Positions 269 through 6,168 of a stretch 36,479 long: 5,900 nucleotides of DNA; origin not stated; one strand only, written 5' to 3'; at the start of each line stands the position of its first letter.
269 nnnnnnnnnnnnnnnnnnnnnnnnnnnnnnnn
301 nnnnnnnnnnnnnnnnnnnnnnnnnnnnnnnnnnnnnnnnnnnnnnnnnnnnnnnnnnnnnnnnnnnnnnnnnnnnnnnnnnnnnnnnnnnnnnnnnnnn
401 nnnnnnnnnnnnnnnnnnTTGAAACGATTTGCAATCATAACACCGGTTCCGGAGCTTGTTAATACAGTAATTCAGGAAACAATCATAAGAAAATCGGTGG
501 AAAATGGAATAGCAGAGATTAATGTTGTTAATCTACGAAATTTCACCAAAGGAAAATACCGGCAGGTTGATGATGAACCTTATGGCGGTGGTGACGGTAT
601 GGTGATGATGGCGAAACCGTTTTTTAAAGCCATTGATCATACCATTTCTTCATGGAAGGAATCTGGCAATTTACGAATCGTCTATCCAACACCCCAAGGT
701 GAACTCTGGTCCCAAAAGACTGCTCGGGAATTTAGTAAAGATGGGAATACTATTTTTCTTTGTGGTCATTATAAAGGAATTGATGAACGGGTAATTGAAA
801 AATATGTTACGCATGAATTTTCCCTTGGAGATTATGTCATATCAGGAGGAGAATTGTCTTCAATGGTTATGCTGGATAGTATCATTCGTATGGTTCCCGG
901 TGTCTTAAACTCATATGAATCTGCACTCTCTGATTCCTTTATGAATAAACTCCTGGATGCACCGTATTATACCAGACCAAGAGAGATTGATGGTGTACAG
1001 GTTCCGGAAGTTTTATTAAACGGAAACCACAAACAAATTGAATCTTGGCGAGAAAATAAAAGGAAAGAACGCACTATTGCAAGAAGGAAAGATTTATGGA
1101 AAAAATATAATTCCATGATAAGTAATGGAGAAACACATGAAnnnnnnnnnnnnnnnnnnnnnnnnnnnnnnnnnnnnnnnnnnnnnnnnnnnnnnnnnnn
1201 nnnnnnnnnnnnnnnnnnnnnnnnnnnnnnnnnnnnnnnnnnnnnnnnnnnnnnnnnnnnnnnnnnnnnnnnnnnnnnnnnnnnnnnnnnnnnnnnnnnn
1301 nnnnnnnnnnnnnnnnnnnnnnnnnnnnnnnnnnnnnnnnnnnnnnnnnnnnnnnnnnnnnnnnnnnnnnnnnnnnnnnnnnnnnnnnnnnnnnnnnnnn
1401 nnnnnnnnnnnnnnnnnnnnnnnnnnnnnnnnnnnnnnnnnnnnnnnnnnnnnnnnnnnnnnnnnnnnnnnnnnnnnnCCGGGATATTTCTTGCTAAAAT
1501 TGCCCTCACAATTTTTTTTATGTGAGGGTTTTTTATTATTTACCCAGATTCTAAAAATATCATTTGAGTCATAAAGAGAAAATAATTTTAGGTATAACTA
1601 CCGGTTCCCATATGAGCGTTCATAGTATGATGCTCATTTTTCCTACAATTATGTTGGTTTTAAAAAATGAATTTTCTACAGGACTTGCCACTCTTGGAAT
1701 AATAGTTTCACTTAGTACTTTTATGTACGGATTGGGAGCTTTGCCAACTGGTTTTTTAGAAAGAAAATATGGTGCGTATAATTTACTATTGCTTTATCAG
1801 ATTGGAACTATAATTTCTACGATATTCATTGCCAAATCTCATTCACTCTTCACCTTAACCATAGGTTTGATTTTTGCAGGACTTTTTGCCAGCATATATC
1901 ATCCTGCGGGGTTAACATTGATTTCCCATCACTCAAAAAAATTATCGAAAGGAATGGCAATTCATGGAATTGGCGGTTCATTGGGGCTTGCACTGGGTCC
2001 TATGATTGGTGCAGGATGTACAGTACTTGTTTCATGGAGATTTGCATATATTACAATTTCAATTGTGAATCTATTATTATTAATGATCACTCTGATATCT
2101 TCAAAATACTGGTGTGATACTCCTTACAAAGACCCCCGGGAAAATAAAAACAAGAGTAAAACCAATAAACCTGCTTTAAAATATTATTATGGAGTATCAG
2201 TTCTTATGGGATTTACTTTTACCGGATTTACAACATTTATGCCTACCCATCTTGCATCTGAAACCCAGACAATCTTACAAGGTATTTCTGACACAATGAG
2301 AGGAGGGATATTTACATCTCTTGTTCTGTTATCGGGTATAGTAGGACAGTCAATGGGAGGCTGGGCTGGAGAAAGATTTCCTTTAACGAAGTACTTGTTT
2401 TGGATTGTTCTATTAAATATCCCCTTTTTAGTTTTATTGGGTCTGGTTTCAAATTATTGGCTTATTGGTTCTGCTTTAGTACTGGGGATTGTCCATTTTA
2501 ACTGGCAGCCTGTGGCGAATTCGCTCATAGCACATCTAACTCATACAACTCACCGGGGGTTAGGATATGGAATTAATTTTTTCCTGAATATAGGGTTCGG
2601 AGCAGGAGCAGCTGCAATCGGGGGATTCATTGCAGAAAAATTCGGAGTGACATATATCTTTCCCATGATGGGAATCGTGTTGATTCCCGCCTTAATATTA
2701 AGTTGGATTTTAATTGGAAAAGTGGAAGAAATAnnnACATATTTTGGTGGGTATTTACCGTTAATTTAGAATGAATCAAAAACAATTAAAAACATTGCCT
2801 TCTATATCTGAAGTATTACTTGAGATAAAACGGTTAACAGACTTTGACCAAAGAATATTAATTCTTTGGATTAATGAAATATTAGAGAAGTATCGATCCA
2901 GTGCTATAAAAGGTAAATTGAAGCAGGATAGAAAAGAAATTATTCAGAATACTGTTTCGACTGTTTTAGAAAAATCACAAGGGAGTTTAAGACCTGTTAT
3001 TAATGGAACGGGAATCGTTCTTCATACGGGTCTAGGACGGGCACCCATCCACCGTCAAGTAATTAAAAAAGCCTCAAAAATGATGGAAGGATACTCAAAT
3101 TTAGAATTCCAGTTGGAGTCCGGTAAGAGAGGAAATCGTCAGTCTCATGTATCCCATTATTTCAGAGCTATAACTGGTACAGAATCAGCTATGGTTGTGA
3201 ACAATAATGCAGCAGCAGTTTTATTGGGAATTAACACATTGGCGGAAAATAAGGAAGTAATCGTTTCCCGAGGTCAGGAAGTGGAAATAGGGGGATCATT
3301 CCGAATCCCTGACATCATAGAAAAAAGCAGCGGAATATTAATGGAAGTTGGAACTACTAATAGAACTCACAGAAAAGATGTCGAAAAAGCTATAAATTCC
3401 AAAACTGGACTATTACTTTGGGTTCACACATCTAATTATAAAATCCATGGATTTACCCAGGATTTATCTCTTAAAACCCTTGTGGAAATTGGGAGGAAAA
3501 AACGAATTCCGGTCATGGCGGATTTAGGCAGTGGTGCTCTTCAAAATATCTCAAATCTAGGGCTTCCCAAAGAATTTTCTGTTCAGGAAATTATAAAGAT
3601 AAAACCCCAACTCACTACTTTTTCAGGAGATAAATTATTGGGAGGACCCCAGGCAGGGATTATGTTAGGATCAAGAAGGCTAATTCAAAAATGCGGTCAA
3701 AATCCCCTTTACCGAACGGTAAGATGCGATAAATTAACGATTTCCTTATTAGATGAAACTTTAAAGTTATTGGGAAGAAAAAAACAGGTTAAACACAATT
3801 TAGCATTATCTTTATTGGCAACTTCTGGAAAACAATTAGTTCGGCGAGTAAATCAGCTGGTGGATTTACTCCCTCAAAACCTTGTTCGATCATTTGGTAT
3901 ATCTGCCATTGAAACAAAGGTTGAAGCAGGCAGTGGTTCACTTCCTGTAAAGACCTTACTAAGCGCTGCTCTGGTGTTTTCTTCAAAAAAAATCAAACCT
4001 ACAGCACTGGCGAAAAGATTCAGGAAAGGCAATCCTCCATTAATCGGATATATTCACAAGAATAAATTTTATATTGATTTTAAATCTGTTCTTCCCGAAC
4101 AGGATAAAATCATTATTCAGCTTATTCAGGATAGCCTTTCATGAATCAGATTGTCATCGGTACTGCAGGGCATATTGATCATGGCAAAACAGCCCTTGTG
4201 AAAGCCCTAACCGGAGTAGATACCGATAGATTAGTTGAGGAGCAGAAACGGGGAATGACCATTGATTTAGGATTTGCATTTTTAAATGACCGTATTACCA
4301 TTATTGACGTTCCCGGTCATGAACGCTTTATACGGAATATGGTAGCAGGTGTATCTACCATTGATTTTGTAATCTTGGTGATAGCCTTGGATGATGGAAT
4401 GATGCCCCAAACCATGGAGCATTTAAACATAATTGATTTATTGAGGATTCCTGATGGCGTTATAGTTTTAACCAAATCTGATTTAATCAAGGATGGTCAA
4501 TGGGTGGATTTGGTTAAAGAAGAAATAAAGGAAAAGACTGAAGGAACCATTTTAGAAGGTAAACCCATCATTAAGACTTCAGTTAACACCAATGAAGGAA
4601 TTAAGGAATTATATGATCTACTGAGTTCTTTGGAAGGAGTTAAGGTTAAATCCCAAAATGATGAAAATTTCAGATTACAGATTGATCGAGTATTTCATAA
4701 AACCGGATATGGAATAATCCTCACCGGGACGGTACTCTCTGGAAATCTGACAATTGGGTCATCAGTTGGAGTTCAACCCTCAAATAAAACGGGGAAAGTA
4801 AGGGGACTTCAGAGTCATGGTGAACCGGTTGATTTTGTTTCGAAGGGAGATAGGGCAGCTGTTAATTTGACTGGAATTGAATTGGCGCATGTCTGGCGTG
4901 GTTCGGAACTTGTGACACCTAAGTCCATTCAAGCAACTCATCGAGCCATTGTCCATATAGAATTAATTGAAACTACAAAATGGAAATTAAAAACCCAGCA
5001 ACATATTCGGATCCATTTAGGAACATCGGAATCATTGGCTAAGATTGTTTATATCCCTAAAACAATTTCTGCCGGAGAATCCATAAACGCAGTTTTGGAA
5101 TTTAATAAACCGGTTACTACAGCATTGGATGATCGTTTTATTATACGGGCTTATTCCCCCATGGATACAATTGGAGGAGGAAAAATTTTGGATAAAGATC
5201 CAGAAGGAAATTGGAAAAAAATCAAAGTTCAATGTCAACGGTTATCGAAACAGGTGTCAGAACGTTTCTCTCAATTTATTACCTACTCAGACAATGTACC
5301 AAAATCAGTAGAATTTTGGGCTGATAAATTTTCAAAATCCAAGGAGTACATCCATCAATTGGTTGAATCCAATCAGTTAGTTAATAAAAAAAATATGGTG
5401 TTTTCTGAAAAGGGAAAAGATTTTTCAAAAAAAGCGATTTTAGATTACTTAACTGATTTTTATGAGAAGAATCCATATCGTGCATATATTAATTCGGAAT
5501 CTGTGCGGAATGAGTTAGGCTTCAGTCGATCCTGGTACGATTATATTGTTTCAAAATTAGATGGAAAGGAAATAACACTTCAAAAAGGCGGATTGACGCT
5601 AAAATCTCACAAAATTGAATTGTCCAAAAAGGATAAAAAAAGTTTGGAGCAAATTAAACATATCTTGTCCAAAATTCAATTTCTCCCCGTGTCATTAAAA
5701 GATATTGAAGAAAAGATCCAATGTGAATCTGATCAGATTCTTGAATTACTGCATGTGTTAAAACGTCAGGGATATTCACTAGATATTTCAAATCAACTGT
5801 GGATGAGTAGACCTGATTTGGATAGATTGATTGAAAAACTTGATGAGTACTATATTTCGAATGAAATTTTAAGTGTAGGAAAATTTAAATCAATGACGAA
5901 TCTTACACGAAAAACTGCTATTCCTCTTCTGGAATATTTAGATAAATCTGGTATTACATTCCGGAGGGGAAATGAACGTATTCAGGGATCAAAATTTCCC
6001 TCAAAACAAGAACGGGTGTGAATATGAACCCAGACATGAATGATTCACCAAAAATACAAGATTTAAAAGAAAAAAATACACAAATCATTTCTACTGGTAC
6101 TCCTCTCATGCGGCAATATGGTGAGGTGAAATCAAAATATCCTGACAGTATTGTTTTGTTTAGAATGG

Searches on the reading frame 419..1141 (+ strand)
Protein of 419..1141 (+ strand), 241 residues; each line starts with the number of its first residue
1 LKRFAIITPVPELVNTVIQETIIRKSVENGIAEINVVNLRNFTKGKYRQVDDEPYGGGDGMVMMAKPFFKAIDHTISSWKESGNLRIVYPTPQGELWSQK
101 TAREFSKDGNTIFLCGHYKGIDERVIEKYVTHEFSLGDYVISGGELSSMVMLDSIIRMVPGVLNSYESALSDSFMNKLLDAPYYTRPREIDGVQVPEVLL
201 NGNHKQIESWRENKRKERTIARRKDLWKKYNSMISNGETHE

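Call 40: search_protein_families(library=pfam, max_evalue=0.001, proteins=[window:419-1141:+])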
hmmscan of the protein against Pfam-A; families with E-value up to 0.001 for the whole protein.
window:419-1141:+ (241 aa): 1 family
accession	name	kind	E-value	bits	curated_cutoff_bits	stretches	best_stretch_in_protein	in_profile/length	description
PF01746.26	tRNA_m1G_MT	-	5e-55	186.7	27.3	1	27-224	5-195/195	tRNA (Guanine-1)-methyltransferase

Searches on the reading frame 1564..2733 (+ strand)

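Call 40: search_protein_families(library=pfam, max_evalue=0.001, proteins=[window:1564-2733:+])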
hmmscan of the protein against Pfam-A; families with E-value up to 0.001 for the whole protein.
window:1564-2733:+ (390 aa): 1 family
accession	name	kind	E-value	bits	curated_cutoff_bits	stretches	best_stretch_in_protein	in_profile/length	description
PF07690.21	MFS_1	-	3.8e-44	151.4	33.4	2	21-337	11-334/347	Major Facilitator Superfamily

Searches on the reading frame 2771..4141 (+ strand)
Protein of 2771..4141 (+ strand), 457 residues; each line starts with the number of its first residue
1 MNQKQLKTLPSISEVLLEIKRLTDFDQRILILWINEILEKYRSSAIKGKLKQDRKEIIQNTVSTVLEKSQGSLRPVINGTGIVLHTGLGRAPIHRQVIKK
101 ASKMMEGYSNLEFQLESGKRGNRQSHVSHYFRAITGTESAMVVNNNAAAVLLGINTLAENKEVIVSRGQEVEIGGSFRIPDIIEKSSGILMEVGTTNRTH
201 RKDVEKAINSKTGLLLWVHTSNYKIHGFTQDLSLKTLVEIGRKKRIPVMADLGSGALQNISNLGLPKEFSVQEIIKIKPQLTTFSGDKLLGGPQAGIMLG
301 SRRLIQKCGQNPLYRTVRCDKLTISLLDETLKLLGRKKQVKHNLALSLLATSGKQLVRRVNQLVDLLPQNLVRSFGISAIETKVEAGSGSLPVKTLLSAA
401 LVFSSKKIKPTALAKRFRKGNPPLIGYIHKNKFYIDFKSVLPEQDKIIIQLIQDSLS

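Call 40: search_protein_families(library=pfam, max_evalue=0.001, proteins=[window:2771-4141:+])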
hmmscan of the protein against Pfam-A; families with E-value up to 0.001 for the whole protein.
window:2771-4141:+ (457 aa): 1 family
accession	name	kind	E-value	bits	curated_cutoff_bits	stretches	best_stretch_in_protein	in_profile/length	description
PF03841.19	SelA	-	4.8e-126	421.1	22.8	1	76-440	1-366/367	L-seryl-tRNA selenium transferase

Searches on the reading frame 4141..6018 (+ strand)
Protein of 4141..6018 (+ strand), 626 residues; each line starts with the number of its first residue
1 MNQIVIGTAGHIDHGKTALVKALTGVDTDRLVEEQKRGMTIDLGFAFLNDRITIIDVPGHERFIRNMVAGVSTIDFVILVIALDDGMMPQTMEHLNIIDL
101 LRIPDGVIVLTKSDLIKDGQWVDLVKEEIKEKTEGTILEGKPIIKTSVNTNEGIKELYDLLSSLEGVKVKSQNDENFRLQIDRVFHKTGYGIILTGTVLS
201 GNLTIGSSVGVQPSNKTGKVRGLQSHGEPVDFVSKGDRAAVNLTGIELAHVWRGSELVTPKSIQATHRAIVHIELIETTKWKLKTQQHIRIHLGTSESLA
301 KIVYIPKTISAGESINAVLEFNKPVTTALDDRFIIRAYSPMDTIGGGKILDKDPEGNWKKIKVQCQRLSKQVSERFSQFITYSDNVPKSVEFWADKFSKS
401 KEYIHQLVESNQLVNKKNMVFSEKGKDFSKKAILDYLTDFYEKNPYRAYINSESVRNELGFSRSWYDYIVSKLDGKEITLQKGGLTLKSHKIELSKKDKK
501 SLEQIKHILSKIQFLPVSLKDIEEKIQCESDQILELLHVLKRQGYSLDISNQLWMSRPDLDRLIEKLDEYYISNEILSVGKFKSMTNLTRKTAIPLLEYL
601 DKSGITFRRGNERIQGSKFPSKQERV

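Call 40: search_protein_families(library=pfam, max_evalue=0.001, proteins=[window:4141-6018:+])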
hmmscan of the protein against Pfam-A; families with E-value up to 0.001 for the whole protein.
window:4141-6018:+ (626 aa): 6 families
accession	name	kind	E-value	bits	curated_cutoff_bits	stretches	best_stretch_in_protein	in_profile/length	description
PF00009.33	GTP_EFTU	-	9.9e-31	107.2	26.5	1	4-162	4-183/188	Elongation factor Tu GTP binding domain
PF09107.17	SelB-wing_3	-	3.3e-15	55.8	23.2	1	572-614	4-46/47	Elongation factor SelB, winged helix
PF25461.1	Beta-barrel_SelB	-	1.5e-10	41.6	27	1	279-354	10-78/80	Selenocysteine-specific elongation factor, beta-barrel domain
PF03144.31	GTP_EFTU_D2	-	1.5e-07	32.2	30.3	1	191-255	1-70/73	Elongation factor Tu domain 2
PF01926.29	MMR_HSR1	-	1e-05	26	21.9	1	6-98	2-100/113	50S ribosome-binding GTPase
PF09439.16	SRPRB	-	0.00026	20.8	25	1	8-71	8-67/178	Signal recognition particle receptor beta subunit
